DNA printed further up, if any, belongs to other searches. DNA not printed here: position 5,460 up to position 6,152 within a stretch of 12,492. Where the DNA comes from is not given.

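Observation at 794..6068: Two near-identical MerR-type promoter/operator copies define a two-transcript regulon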

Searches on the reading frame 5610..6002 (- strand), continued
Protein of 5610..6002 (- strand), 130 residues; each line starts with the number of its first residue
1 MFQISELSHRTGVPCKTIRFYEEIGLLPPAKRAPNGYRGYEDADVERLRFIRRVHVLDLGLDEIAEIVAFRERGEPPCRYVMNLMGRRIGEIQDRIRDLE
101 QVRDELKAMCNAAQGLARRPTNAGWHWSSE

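Call 29: find_encoding_contigs(protein=P0004, flank=10000, max_places=4)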
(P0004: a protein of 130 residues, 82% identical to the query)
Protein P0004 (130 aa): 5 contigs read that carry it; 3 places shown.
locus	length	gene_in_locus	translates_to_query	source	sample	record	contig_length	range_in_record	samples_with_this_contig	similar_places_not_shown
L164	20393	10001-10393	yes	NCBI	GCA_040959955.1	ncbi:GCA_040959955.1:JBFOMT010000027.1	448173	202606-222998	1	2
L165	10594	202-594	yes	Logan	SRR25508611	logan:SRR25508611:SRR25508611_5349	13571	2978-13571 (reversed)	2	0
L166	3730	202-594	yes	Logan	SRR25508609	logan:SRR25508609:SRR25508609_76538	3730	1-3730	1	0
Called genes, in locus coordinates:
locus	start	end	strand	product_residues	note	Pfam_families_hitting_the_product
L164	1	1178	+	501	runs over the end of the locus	PF12679:ABC2_membrane_2, PF12698:ABC2_membrane_3 (weak), PF01944:SpoIIM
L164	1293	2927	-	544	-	PF00342:PGI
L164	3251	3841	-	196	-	PF05869:Dam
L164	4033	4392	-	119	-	-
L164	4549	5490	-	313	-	PF01073:3Beta_HSD, PF01370:Epimerase, PF02719:Polysacc_synt_2, PF04321:RmlD_sub_bind, PF05368:NmrA, PF13460:NAD_binding_10, PF16363:GDP_Man_Dehyd, PF07993:NAD_binding_4 (weak)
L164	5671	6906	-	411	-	PF13439:Glyco_transf_4, PF13579:Glyco_trans_4_4, PF20706:GT4-conflict (weak), PF00534:Glycos_transf_1, PF13692:Glyco_trans_1_4, PF13524:Glyco_trans_1_2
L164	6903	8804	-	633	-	-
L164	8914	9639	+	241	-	PF13808:DDE_Tnp_1_assoc (weak)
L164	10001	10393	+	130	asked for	PF00376:MerR, PF13411:MerR_1, PF09278:MerR-DNA-bind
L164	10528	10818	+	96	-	PF16561:AMPK1_CBM (weak)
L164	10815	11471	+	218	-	PF00211:Guanylate_cyc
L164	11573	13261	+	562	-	PF00403:HMA, PF01134:GIDA (weak), PF03486:HI0933_like (faint), PF07992:Pyr_redox_2, PF12831:FAD_oxidored (weak), PF13738:Pyr_redox_3, PF00070:Pyr_redox, PF02852:Pyr_redox_dim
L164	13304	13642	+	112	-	PF05052:MerE (weak)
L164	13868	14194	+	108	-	-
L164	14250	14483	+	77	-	-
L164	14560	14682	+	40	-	PF01262:AlaDh_PNT_C (weak), PF07992:Pyr_redox_2 (weak), PF00070:Pyr_redox (weak), PF00890:FAD_binding_2 (weak), PF01134:GIDA (weak), PF01266:DAO (weak), PF12831:FAD_oxidored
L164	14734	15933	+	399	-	PF07992:Pyr_redox_2, PF13738:Pyr_redox_3 (weak), PF00070:Pyr_redox, PF02852:Pyr_redox_dim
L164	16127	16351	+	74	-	PF00403:HMA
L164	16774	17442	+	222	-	PF12840:HTH_20, PF01022:HTH_5, PF00581:Rhodanese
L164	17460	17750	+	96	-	-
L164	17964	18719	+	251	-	PF00753:Lactamase_B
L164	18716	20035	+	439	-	PF06609:TRI12 (weak), PF00083:Sugar_tr, PF07690:MFS_1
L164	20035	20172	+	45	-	-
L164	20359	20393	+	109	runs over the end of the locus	PF03243:MerB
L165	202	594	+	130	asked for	PF00376:MerR, PF13411:MerR_1, PF09278:MerR-DNA-bind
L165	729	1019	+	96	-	PF16561:AMPK1_CBM (weak)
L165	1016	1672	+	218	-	PF00211:Guanylate_cyc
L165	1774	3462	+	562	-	PF00403:HMA, PF01134:GIDA (weak), PF03486:HI0933_like (faint), PF07992:Pyr_redox_2, PF12831:FAD_oxidored (weak), PF13738:Pyr_redox_3, PF00070:Pyr_redox, PF02852:Pyr_redox_dim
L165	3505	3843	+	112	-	PF05052:MerE (weak)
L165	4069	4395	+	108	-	-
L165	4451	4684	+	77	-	-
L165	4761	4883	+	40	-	PF01262:AlaDh_PNT_C (weak), PF07992:Pyr_redox_2 (weak), PF00070:Pyr_redox (weak), PF00890:FAD_binding_2 (weak), PF01134:GIDA (weak), PF01266:DAO (weak), PF12831:FAD_oxidored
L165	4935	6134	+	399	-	PF07992:Pyr_redox_2, PF13738:Pyr_redox_3 (weak), PF00070:Pyr_redox, PF02852:Pyr_redox_dim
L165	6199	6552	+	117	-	PF00403:HMA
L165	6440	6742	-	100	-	-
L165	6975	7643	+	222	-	PF12840:HTH_20, PF01022:HTH_5, PF00581:Rhodanese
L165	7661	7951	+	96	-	-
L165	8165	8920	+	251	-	PF00753:Lactamase_B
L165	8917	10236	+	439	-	PF06609:TRI12 (weak), PF00083:Sugar_tr, PF07690:MFS_1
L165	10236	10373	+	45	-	-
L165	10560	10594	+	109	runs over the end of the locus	PF03243:MerB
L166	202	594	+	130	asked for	PF00376:MerR, PF13411:MerR_1, PF09278:MerR-DNA-bind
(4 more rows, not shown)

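Call 30: find_encoding_contigs(protein=P0003, flank=10000, max_places=4)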
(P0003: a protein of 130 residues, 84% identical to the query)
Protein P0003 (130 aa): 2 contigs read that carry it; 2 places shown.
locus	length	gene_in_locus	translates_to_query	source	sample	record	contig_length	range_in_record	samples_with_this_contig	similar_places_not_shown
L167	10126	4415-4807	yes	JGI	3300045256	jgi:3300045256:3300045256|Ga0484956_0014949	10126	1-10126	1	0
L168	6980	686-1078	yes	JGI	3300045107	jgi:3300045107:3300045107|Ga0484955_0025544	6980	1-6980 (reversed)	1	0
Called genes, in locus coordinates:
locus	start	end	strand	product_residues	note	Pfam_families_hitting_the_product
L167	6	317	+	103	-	PF01527:HTH_Tnp_1, PF13518:HTH_28 (weak)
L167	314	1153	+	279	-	PF13276:HTH_21, PF00665:rve, PF13683:rve_3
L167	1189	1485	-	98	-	-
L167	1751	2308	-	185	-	-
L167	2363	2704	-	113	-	-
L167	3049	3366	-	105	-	PF02583:Trns_repr_metal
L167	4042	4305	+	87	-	-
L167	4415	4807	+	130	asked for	PF00376:MerR, PF13411:MerR_1, PF09278:MerR-DNA-bind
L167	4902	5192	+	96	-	PF16561:AMPK1_CBM (weak)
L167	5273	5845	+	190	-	PF00211:Guanylate_cyc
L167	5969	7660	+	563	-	PF00403:HMA, PF01134:GIDA, PF03486:HI0933_like (faint), PF07992:Pyr_redox_2, PF12831:FAD_oxidored, PF13738:Pyr_redox_3, PF00070:Pyr_redox, PF02852:Pyr_redox_dim, +1 more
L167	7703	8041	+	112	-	PF05052:MerE (faint)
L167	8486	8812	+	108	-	-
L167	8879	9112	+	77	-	-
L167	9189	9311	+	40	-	PF01262:AlaDh_PNT_C (weak), PF07992:Pyr_redox_2 (weak), PF00890:FAD_binding_2 (weak), PF12831:FAD_oxidored (weak)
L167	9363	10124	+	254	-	?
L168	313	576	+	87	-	-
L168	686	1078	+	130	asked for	PF00376:MerR, PF13411:MerR_1, PF09278:MerR-DNA-bind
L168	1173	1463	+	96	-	PF16561:AMPK1_CBM (weak)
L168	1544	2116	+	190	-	PF00211:Guanylate_cyc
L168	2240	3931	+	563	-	PF00403:HMA, PF01134:GIDA, PF03486:HI0933_like (faint), PF07992:Pyr_redox_2, PF12831:FAD_oxidored, PF13738:Pyr_redox_3, PF00070:Pyr_redox, PF02852:Pyr_redox_dim, +1 more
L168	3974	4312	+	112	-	PF05052:MerE (faint)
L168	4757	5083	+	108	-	-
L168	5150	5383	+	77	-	-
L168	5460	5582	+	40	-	PF01262:AlaDh_PNT_C (weak), PF07992:Pyr_redox_2 (weak), PF00890:FAD_binding_2 (weak), PF12831:FAD_oxidored (weak)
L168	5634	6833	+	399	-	PF07992:Pyr_redox_2, PF00070:Pyr_redox, PF02852:Pyr_redox_dim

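Call 34: find_encoding_contigs(protein=P0033, flank=10000, max_places=3)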
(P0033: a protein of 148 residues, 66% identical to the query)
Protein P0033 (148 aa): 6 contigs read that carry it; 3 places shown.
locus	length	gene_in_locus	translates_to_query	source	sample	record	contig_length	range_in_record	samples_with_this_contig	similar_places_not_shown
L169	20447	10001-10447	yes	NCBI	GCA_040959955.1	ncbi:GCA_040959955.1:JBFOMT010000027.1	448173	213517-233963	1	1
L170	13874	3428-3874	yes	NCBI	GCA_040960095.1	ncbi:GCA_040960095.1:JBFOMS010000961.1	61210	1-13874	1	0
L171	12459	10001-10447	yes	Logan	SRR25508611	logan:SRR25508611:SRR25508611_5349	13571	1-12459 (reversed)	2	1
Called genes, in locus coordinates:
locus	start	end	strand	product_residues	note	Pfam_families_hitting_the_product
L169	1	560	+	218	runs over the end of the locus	PF00211:Guanylate_cyc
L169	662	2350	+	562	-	PF00403:HMA, PF01134:GIDA (weak), PF03486:HI0933_like (faint), PF07992:Pyr_redox_2, PF12831:FAD_oxidored (weak), PF13738:Pyr_redox_3, PF00070:Pyr_redox, PF02852:Pyr_redox_dim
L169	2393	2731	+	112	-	PF05052:MerE (weak)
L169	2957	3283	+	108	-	-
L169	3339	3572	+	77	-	-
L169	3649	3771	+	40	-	PF01262:AlaDh_PNT_C (weak), PF07992:Pyr_redox_2 (weak), PF00070:Pyr_redox (weak), PF00890:FAD_binding_2 (weak), PF01134:GIDA (weak), PF01266:DAO (weak), PF12831:FAD_oxidored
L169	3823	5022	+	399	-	PF07992:Pyr_redox_2, PF13738:Pyr_redox_3 (weak), PF00070:Pyr_redox, PF02852:Pyr_redox_dim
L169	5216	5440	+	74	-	PF00403:HMA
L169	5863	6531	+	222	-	PF12840:HTH_20, PF01022:HTH_5, PF00581:Rhodanese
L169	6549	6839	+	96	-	-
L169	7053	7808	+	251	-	PF00753:Lactamase_B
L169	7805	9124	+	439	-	PF06609:TRI12 (weak), PF00083:Sugar_tr, PF07690:MFS_1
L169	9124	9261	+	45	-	-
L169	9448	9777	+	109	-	PF03243:MerB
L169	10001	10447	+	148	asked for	PF00376:MerR, PF13411:MerR_1, PF09278:MerR-DNA-bind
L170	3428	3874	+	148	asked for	PF00376:MerR, PF13411:MerR_1, PF09278:MerR-DNA-bind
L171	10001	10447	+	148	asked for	PF00376:MerR, PF13411:MerR_1, PF09278:MerR-DNA-bind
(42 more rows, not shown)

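Call 46: search_protein_families(library=pfam, proteins=[L005:6678-7124:+], max_evalue=0.01)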
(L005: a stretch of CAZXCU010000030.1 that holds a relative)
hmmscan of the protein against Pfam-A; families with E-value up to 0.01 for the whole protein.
L005:6678-7124:+ (148 aa): 1 family
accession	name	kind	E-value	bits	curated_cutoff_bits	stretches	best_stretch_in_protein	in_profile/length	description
PF11578.13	DUF3237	-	4e-08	33.5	24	1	12-143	3-147/149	Protein of unknown function (DUF3237)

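Call 48: find_encoding_contigs(protein=P0001, flank=10000, max_places=5)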
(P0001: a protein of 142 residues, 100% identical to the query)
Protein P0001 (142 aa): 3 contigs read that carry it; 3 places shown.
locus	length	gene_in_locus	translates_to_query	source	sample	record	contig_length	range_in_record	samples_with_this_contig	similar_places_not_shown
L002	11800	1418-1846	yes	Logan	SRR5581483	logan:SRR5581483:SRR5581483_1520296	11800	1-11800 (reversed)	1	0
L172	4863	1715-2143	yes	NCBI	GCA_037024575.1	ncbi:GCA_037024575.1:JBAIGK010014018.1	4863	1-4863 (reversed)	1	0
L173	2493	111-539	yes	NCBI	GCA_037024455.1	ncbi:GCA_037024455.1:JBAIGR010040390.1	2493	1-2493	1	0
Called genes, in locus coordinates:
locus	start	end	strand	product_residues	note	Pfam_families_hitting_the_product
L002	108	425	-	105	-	PF02583:Trns_repr_metal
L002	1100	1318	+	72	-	-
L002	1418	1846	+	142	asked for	PF13411:MerR_1, PF00376:MerR, PF09278:MerR-DNA-bind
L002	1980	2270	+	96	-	PF16561:AMPK1_CBM (weak)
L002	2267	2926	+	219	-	PF00211:Guanylate_cyc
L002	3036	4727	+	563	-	PF00403:HMA, PF01134:GIDA (weak), PF03486:HI0933_like (faint), PF07992:Pyr_redox_2, PF12831:FAD_oxidored (weak), PF13738:Pyr_redox_3, PF00070:Pyr_redox, PF02852:Pyr_redox_dim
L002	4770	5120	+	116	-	PF05052:MerE (weak)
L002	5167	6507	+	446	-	PF01262:AlaDh_PNT_C (faint), PF01266:DAO (faint), PF07992:Pyr_redox_2, PF13738:Pyr_redox_3, PF00070:Pyr_redox, PF02852:Pyr_redox_dim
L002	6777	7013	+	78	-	PF00403:HMA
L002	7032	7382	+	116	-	-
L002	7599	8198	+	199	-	PF08534:Redoxin (weak), PF00578:AhpC-TSA, PF13905:Thioredoxin_8 (weak)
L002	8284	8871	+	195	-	-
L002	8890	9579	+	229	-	PF02683:DsbD_TM (weak)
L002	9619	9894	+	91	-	-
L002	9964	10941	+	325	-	-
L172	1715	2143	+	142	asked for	PF13411:MerR_1, PF00376:MerR, PF09278:MerR-DNA-bind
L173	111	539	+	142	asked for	PF13411:MerR_1, PF00376:MerR, PF09278:MerR-DNA-bind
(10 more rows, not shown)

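Call 49: find_encoding_contigs(protein=P0005, flank=3000, max_places=3)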
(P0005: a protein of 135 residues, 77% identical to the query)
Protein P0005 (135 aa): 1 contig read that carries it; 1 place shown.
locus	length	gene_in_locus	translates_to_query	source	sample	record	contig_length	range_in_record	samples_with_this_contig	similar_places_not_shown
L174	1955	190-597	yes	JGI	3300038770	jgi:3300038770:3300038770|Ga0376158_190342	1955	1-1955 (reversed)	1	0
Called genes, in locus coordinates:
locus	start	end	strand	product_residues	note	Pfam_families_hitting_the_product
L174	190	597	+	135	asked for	PF00376:MerR, PF13411:MerR_1, PF09278:MerR-DNA-bind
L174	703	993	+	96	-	PF16561:AMPK1_CBM (weak)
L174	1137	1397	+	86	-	-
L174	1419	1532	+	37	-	-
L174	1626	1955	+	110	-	?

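Call 50: find_encoding_contigs(protein=P0007, flank=10000, max_places=3)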
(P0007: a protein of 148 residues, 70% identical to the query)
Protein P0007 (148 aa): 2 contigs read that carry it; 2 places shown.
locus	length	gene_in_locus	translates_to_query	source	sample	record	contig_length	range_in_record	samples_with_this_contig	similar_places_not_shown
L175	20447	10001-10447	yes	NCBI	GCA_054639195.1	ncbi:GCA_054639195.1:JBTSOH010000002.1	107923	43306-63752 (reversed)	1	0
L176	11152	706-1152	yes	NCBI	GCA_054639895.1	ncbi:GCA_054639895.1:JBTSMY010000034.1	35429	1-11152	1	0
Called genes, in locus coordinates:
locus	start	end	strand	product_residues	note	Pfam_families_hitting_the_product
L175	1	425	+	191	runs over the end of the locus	PF00156:Pribosyltran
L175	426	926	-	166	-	-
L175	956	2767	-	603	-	PF13231:PMT_2 (weak), PF02366:PMT (weak)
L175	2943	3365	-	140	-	PF01741:MscL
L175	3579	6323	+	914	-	PF02629:CoA_binding, PF13380:CoA_binding_2, PF13607:Succ_CoA_lig, PF19045:Ligase_CoA_2, PF13549:ATP-grasp_5, PF13302:Acetyltransf_3, PF00583:Acetyltransf_1 (weak)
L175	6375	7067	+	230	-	PF00300:His_Phos_1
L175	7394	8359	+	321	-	PF01680:SOR_SNZ, PF05690:ThiG (weak)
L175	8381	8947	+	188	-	PF01174:SNO, PF07685:GATase_3 (weak)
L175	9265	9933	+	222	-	PF03243:MerB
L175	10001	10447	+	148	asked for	PF00376:MerR, PF13411:MerR_1, PF09278:MerR-DNA-bind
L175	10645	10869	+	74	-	PF00403:HMA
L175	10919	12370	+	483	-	PF07992:Pyr_redox_2, PF13738:Pyr_redox_3 (weak), PF00070:Pyr_redox, PF02852:Pyr_redox_dim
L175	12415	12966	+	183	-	PF18423:zf_CopZ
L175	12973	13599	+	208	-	PF08534:Redoxin (weak), PF00578:AhpC-TSA (weak)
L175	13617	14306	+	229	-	-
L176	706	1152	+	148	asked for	PF00376:MerR, PF13411:MerR_1, PF09278:MerR-DNA-bind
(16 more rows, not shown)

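Call 57: search_solved_structures(query=P0007, show_alignments=5, max_evalue=1e-8)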
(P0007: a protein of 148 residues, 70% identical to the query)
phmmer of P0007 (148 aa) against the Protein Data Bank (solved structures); distinct sequences matched with E-value up to 1e-8: 13.
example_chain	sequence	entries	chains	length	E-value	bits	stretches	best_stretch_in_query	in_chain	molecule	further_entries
6jyw_A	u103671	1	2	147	1.7e-22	83.3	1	3-109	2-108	CadR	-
6jgf_A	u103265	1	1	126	1.1e-21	80.7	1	3-109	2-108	CadR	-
6jgv_A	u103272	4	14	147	1.7e-21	80.1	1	3-109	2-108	CadR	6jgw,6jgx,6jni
5gpe_A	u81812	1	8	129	3.1e-20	76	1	1-109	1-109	Transcriptional regulator, MerR-family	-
4ua1_A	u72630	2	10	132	4e-18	69.1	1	2-125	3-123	Regulatory protein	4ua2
4wls_A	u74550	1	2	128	1.9e-14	57.2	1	4-113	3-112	HTH-type transcriptional regulator CueR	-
6ldi_G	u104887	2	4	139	2.2e-14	57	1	3-112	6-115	HTH-type transcriptional regulator CueR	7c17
1q05_A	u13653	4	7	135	2.5e-14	56.9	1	4-112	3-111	Transcriptional regulator cueR | HTH-type transcriptional regulator CueR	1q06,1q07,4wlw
6xh7_G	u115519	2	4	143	2.8e-14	56.7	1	4-112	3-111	HTH-type transcriptional regulator CueR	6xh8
5crl_A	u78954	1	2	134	8.4e-12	48.7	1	4-109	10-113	Mercuric resistance operon regulatory protein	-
2vz4_A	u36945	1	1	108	1.1e-09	41.7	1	2-107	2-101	HTH-TYPE TRANSCRIPTIONAL ACTIVATOR TIPA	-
3gp4_A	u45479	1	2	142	3.6e-09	40.1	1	3-107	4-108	Transcriptional regulator, MerR family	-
3qao_A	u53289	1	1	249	4.5e-09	39.8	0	2-69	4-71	MerR-like transcriptional regulator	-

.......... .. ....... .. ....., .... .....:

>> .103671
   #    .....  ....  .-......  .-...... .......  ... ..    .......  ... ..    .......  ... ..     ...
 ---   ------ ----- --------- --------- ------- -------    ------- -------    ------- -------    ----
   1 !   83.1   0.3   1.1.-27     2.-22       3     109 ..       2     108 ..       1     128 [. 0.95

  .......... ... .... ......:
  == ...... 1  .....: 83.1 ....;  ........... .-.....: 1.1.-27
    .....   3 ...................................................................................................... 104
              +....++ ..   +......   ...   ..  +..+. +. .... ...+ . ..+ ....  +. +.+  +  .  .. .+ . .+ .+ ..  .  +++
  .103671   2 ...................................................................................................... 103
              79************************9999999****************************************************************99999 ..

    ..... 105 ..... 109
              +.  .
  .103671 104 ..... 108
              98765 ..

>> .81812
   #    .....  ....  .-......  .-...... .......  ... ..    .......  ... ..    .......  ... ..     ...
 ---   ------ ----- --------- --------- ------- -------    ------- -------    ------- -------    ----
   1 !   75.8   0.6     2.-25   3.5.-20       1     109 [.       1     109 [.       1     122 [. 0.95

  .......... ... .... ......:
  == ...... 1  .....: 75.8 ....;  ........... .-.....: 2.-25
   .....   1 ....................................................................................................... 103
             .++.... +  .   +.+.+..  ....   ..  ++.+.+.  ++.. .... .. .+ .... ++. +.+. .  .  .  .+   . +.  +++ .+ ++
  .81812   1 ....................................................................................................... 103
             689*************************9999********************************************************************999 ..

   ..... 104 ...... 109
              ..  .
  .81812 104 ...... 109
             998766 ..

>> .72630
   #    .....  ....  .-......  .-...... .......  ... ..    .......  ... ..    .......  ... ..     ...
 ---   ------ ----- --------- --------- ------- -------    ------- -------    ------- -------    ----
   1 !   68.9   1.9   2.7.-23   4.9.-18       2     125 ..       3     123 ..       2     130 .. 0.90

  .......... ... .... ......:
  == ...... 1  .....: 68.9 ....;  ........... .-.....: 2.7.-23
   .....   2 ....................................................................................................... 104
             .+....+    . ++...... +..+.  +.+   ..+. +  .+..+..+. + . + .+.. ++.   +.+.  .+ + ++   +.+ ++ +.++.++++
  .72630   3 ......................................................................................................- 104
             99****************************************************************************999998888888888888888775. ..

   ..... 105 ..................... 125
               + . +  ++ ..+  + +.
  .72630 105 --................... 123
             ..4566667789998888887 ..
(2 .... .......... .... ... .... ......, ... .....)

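Call 61: find_encoding_contigs(protein=P0043, flank=3000, max_places=3)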
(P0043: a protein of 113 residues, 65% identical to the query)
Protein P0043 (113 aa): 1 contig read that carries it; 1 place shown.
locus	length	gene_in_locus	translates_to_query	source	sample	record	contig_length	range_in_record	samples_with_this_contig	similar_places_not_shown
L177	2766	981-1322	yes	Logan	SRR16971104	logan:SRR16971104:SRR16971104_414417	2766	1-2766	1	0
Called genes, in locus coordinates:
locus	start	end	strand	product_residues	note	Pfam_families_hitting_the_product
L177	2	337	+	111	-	?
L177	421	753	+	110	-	-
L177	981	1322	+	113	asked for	PF00376:MerR, PF13411:MerR_1, PF09278:MerR-DNA-bind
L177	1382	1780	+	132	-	-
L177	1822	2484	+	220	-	PF00211:Guanylate_cyc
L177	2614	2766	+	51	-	?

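Call 62: find_encoding_contigs(protein=P0062, flank=3000, max_places=3)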
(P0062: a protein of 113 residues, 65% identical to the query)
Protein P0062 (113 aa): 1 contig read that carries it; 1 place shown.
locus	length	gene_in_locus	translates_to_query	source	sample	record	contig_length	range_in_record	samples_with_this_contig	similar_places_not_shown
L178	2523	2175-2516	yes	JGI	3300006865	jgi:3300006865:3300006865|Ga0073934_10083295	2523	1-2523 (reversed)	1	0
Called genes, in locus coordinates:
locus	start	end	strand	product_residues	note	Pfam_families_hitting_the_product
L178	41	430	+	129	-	-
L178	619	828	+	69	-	-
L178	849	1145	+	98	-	PF02922:CBM_48, PF16561:AMPK1_CBM (weak)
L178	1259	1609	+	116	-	-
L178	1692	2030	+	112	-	-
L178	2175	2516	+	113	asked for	PF00376:MerR, PF13411:MerR_1, PF09278:MerR-DNA-bind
